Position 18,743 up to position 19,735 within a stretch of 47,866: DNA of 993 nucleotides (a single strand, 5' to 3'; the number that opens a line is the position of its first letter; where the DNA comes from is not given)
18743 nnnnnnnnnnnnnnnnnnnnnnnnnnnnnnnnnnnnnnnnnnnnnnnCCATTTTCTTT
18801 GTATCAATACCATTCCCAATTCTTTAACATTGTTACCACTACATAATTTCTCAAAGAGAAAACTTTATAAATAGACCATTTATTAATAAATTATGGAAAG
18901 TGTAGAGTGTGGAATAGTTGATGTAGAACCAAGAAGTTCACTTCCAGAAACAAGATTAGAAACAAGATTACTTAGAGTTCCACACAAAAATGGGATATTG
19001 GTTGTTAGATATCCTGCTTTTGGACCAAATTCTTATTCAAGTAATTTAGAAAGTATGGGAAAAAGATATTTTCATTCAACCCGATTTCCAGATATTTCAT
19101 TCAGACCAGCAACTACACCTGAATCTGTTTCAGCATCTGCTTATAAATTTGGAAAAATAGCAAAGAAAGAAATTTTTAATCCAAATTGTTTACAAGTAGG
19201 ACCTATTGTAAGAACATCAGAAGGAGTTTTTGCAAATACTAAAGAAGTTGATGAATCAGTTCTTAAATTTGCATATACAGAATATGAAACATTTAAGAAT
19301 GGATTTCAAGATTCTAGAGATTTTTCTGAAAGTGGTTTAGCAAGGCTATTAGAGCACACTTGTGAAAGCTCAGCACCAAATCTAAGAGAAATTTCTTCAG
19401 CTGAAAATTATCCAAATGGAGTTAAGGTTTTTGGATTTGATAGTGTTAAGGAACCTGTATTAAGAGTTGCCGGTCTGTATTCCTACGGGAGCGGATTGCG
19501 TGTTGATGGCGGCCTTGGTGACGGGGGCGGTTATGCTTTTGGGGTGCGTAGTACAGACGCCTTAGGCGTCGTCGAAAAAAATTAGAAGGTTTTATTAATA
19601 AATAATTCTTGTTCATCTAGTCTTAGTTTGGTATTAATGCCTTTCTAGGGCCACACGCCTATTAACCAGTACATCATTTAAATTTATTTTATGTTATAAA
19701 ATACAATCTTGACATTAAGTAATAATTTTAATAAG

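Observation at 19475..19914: Adenine-specific template/variable repeat pair: a diversity-generating retroelement in an archaeal context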

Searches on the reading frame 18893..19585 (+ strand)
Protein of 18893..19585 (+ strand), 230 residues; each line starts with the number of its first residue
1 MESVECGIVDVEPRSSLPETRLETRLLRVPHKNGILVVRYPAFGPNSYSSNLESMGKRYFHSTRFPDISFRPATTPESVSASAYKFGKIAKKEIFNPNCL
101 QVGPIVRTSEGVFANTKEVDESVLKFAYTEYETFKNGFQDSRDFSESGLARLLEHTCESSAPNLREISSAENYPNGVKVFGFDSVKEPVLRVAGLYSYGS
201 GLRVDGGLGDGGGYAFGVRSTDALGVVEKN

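Call 5: search_protein_families(library=pfam, proteins=[window:18893-19585:+], max_evalue=0.01)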
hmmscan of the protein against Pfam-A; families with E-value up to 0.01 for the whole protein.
window:18893-19585:+ (230 aa): 0 families

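Call 14: find_homologous_proteins(query=window:18893-19585:+)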
Query window:18893-19585:+ (230 aa): 148 proteins with E <= 0.001 among 569 candidates; the best 120 are listed.
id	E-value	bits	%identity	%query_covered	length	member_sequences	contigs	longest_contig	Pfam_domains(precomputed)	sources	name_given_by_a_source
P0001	5.5e-149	512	100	100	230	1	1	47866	-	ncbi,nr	ncbi:hypothetical protein J4205_02785 [Candidatus Pacearchaeota archaeon]|nr:hypothetical protein [C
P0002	7.2e-142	489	90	100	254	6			-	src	-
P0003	1.1e-141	488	89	100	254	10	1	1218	-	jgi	-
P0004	1.8e-119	415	78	100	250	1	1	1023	-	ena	-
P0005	6.2e-90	319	68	95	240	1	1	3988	-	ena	-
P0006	2.4e-89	317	67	100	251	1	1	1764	-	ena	-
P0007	8.6e-84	299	63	100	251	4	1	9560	-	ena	-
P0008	1.6e-75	272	61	90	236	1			-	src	-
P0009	8.7e-75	269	57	100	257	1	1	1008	-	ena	-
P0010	7.3e-72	260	54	100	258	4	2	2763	-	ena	-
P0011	9.1e-70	253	55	100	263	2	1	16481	-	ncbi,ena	-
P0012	2.0e-64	235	51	100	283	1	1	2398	-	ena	-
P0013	2.1e-60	222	48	95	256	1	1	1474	-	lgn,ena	-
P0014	3.5e-60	222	50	100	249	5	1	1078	-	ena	-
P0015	1.1e-56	210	51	98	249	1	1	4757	-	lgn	-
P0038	6.7e-50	188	49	91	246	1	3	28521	-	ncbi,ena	ncbi:MAG: hypothetical protein AABX79_02245 [Nanoarchaeota archaeon]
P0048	9.5e-49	184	53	84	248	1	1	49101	-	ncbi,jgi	jgi:hypothetical protein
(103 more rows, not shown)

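Call 18: find_encoding_contigs(protein=P0007, flank=8000, max_places=4)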
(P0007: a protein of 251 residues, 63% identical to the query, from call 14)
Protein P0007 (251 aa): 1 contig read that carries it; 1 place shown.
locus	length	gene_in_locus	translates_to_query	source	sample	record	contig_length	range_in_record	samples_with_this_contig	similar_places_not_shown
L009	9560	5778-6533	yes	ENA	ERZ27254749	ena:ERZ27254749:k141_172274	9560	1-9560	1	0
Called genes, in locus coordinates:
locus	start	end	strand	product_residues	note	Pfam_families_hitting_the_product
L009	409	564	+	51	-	-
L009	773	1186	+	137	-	PF07681:DoxX, PF13564:DoxX_2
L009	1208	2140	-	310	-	PF13243:SQHop_cyclase_C (weak)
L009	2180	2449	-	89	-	-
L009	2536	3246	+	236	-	PF01978:TrmB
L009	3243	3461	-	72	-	-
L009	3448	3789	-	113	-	PF02661:Fic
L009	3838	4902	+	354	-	PF00919:UPF0004, PF04055:Radical_SAM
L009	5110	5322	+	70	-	-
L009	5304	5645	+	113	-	-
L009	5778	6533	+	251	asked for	-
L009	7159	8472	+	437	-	PF01136:Peptidase_U32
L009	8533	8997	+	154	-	PF01909:NTP_transf_2, PF18765:Polbeta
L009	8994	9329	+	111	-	PF01934:HepT-like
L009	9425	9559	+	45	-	?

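Call 32: find_encoding_contigs(protein=P0048, flank=10000, max_places=2)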
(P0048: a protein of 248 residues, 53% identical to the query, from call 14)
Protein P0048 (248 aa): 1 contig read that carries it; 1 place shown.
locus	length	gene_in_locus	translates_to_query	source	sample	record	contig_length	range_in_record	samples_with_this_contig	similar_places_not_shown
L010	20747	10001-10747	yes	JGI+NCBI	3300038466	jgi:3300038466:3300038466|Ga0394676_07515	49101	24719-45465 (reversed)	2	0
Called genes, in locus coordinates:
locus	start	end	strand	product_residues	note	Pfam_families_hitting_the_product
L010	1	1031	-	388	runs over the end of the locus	PF03952:Enolase_N, PF00113:Enolase_C, PF13378:MR_MLE_C (weak)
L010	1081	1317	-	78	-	-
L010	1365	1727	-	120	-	-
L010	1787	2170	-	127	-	PF01192:RNA_pol_Rpb6 (weak)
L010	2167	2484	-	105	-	PF07883:Cupin_2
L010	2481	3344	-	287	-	PF01138:RNase_PH, PF03725:RNase_PH_C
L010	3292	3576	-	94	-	-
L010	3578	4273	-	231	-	PF01138:RNase_PH, PF03725:RNase_PH_C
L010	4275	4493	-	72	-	-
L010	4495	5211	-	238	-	PF14382:ECR1_N (weak), PF21266:S1_RRP4 (faint), PF00013:KH_1, PF15985:KH_6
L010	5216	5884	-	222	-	PF01172:SBDS_N, PF09377:SBDS_domain_II, PF20268:SBDS_C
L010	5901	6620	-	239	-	PF10584:Proteasome_A_N, PF00227:Proteasome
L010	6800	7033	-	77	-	-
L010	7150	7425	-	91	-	-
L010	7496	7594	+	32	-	-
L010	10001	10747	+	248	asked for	-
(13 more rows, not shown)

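Call 33: find_encoding_contigs(protein=P0011, flank=10000, max_places=2)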
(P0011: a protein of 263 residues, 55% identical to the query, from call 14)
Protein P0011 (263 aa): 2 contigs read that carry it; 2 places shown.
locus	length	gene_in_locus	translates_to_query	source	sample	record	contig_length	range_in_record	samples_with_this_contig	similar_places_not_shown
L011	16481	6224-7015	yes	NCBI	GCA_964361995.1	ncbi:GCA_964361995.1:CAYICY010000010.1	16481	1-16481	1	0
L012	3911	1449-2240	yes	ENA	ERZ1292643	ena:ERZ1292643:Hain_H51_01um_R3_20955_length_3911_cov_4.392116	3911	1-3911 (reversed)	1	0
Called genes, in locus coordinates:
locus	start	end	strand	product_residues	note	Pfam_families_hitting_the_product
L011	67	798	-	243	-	PF00705:PCNA_N, PF04005:Hus1 (faint), PF02747:PCNA_C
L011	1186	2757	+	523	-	PF01896:DNA_primase_S (faint)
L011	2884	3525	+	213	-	-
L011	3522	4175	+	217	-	PF19502:DUF6036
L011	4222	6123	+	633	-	-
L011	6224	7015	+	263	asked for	-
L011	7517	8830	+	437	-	-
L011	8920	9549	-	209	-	-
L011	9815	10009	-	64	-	-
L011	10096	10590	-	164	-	PF27325:MJ0538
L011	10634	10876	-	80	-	-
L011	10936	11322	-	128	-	PF01870:Hjc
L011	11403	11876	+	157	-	-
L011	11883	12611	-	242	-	-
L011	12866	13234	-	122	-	-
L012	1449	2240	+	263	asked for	-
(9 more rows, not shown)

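Call 34: find_encoding_contigs(protein=P0038, flank=10000, max_places=2)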
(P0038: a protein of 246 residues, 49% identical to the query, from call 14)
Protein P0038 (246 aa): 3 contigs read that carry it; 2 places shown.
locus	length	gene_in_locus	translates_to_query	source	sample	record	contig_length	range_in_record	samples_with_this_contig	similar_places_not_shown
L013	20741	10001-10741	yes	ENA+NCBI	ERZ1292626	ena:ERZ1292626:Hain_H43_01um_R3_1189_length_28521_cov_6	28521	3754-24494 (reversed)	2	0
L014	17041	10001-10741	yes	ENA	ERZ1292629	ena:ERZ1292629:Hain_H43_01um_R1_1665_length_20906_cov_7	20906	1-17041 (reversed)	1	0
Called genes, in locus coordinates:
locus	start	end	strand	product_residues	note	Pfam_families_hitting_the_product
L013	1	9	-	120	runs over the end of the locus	-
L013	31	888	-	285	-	PF00318:Ribosomal_S2 (faint)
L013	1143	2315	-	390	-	PF03952:Enolase_N, PF00113:Enolase_C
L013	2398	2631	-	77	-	-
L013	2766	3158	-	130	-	PF01192:RNA_pol_Rpb6 (weak)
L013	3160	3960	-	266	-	PF01138:RNase_PH, PF03725:RNase_PH_C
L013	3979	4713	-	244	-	PF01138:RNase_PH, PF03725:RNase_PH_C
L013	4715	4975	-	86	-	-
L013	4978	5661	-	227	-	PF14382:ECR1_N (weak), PF21266:S1_RRP4 (faint), PF00013:KH_1, PF15985:KH_6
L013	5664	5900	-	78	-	-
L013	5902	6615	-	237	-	PF01172:SBDS_N, PF09377:SBDS_domain_II, PF20268:SBDS_C (weak)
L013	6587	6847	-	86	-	-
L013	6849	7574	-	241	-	PF10584:Proteasome_A_N, PF00227:Proteasome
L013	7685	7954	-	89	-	-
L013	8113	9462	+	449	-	PF00753:Lactamase_B (weak), PF12706:Lactamase_B_2 (weak), PF22505:RNase_J_b_CASP, PF07521:RMMBL (weak)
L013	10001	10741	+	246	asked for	-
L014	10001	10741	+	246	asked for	-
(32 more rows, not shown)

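Call 41: predict_structure(alignment_id=A2)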
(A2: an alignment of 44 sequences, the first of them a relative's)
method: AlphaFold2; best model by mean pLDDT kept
length: 254 residues; sequences in the alignment: 44
mean_pLDDT: 92.4   pTM: 0.90
mean pLDDT of the five models: 92.4, 92.1, 92.0, 91.7, 91.1
residues with pLDDT >= 90: 215; 70-90: 24; 50-70: 5; < 50: 10
segments of 3 or more residues with pLDDT < 50: 247-254
pLDDT, mean of each block of 10 residues (from residue 1): 78 79 94 94 96 95 91 97 95 93 97 98 98 98 94 98 98 98 98 97 97 97 95 88 66 40
secondary structure, 60 per line:
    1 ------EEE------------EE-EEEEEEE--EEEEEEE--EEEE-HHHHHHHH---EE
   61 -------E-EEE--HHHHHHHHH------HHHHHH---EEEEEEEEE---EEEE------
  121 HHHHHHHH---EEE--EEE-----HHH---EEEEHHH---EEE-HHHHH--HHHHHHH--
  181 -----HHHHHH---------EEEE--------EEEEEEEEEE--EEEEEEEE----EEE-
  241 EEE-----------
elements in order: E7-9 E25-31 E34-40 E43-46 H48-55 E70-72 H75-83 H90-95 E99-107 E111-114 H121-128 E132-134 E137-139 E151-154 E161-163 H165-169 H172-178 H186-191 E201-204 E213-222 E225-232 E237-239 E241-243

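Call 44: fold_search(model_id=the predicted structure, library=pdb)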
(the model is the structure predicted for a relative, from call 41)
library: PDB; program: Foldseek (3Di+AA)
matches with E <= 10: 63; with E <= 0.001: 1
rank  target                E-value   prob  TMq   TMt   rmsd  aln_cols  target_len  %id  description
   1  5ioo_A                1.3e-04  1.00  0.45  0.54   9.2       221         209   18  Accommodation of massive sequence variation in Nanoarchaeota by the C-type lectin fold (released 2016-11-09)
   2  8beu_D                2.2e+00  0.00  0.09  0.05  17.9       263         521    8  Structure of D188A-fructofuranosidase from Rhodotorula dairenensis in complex with raffinose (released 2022-12-28)
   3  8beu_A                2.8e+00  0.00  0.09  0.06  17.9       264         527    8  Structure of D188A-fructofuranosidase from Rhodotorula dairenensis in complex with raffinose (released 2022-12-28)
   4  6qat_D                3.0e+00  0.04  0.10  0.10  10.6        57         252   18  Crystal structure of ULK2 in complexed with hesperadin (released 2019-02-27)
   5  9iy9                  3.0e+00  0.02  0.07  0.05  15.3        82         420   17  Crystal structure of a putative endopeptidase from Bacteroides fragilis (released 2025-08-06)
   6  3zya                  3.2e+00  0.01  0.11  0.09  18.2       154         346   10  Human p38 MAP Kinase in Complex with 2-amino-phenylamino- dibenzosuberone (released 2011-12-28)
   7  8beu_C                3.2e+00  0.00  0.10  0.06  18.4       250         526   10  Structure of D188A-fructofuranosidase from Rhodotorula dairenensis in complex with raffinose (released 2022-12-28)
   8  6ppd_4                3.6e+00  0.01  0.09  0.02  19.7       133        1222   17  Kaposi's sarcoma-associated herpesvirus (KSHV), C1 penton vertex register, CATC-absent structure (released 2019-09-11)
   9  8bes_A                3.6e+00  0.00  0.10  0.06  18.5       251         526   10  Structure of D188A-fructofuranosidase from Rhodotorula dairenensis in complex with fructose (released 2022-12-28)
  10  3nua_A                3.9e+00  0.01  0.16  0.16  14.6       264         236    8  Crystal Structure of Phosphoribosylaminoimidazole-Succinocarboxamide Synthase from Clostridium perfringens (released 2010-08-25)
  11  6qau_C                4.1e+00  0.03  0.10  0.10  10.4        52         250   17  Crystal structure of ULK2 in complexed with MRT67307 (released 2019-02-27)
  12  3gpr_B                4.4e+00  0.01  0.11  0.19  16.2       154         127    9  Crystal structure of rhodocetin (released 2009-12-15)
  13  4e73_A                4.4e+00  0.01  0.09  0.07  16.7       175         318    8  Crystal structure of JNK1beta-JIP in complex with an azaquinolone inhbitor (released 2013-05-29)
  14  7x5a_A                4.9e+00  0.02  0.08  0.13   6.1        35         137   23  CryoEM structure of RuvA-Holliday junction complex (released 2023-03-08)
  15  1aid_A                5.2e+00  0.02  0.06  0.15  12.5        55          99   13  STRUCTURE OF A NON-PEPTIDE INHIBITOR COMPLEXED WITH HIV-1 PROTEASE: DEVELOPING A CYCLE OF STRUCTURE-BASED DRUG DESIGN (released 1997-10-15)
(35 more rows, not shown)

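Call 45: search_solved_structures(query=A2, max_evalue=1, show_alignments=1)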
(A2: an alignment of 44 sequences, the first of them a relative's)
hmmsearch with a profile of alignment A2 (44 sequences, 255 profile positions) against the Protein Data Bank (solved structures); distinct sequences matched with E-value up to 1: 1.
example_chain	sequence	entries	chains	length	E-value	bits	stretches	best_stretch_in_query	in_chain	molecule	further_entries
5b1y_A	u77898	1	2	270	0.22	13.9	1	177-218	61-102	3-oxoacyl-[acyl-carrier-protein] reductase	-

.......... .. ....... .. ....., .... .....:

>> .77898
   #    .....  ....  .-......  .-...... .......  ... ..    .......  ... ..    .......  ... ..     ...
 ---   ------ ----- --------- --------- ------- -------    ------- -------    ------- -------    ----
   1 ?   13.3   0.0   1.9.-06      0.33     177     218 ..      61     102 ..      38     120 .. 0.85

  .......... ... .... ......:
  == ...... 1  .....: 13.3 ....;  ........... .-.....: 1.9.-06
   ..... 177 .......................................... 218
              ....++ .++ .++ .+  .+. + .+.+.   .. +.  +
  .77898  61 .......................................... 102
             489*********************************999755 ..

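Call 47: find_encoding_contigs(protein=P0003, flank=5000, max_places=6)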
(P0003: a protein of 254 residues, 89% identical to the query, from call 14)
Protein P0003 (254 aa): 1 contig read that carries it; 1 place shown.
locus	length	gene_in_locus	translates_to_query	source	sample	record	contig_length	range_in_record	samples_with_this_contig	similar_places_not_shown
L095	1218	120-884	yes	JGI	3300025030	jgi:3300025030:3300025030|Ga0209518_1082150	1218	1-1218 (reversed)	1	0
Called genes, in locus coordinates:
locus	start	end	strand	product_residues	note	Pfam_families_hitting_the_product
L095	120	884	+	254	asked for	-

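Call 48: find_encoding_contigs(protein=P0004, flank=5000, max_places=4)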
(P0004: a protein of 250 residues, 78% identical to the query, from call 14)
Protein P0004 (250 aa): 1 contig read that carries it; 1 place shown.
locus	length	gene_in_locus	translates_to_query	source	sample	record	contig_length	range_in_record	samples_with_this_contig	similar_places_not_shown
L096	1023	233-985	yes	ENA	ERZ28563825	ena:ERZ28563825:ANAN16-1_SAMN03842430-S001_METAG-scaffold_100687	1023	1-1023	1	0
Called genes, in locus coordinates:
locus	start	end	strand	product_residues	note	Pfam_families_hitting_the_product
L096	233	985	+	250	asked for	-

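Call 63: find_encoding_contigs(protein=P0005, flank=4000, max_places=3)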
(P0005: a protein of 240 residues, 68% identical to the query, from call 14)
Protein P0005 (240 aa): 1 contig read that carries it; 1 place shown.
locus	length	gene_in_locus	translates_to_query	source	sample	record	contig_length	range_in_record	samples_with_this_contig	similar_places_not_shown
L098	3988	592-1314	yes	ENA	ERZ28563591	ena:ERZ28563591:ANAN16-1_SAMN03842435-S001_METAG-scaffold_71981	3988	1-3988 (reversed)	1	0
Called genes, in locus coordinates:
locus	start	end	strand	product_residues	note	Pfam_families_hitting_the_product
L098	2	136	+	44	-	?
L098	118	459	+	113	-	-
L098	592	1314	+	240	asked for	-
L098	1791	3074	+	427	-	-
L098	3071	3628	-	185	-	PF27325:MJ0538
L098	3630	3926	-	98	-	-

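Call 64: find_encoding_contigs(protein=P0006, flank=4000, max_places=3)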
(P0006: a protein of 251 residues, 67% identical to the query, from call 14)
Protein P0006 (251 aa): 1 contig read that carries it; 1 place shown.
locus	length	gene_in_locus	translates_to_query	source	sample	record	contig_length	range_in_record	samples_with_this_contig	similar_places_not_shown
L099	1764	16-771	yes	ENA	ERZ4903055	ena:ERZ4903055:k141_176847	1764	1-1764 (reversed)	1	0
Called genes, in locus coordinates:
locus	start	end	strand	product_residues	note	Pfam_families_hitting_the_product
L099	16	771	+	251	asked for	-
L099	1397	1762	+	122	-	?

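Call 82: search_protein_families(library=ncbifam, proteins=[window:18893-19585:+], max_evalue=0.01)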
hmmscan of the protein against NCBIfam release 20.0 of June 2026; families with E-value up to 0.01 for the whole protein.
window:18893-19585:+ (230 aa): 0 families
